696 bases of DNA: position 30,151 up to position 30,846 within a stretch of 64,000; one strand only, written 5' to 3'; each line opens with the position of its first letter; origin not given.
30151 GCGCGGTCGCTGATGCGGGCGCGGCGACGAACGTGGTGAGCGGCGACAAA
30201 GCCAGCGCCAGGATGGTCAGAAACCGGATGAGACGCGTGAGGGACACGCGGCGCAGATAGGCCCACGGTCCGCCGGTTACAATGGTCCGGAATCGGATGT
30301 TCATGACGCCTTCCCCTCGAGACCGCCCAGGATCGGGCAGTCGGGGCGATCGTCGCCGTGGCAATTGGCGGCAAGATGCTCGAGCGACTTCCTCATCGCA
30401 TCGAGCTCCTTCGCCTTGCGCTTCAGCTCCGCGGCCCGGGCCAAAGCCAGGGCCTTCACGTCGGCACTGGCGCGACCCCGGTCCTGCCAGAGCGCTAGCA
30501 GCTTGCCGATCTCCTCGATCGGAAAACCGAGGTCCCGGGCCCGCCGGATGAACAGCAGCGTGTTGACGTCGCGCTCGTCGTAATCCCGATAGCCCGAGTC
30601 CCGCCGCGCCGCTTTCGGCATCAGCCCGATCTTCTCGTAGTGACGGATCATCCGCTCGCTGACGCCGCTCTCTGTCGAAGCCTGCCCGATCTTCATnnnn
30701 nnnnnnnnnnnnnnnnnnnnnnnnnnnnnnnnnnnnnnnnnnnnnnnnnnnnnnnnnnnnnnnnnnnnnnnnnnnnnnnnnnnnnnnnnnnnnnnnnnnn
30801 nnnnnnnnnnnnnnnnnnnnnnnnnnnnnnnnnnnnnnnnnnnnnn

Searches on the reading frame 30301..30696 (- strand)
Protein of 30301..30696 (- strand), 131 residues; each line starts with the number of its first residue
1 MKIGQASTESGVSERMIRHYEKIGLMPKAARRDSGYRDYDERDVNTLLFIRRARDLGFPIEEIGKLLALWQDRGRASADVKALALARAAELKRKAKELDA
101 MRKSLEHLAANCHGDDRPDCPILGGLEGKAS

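Call 9: search_protein_families(library=pfam, proteins=[window:30301-30696:-], max_evalue=0.01)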
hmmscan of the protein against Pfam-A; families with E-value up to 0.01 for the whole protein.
window:30301-30696:- (131 aa): 3 families
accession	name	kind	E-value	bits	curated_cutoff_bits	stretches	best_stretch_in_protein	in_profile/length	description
PF09278.17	MerR-DNA-bind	-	4.2e-20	72.6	25.4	1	45-108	2-65/65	MerR, DNA binding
PF13411.12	MerR_1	-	5.4e-19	68.5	21.6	1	1-68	1-67/69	MerR HTH family regulatory protein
PF00376.29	MerR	-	3e-15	56.2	28.2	1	2-39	1-38/38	MerR family regulatory protein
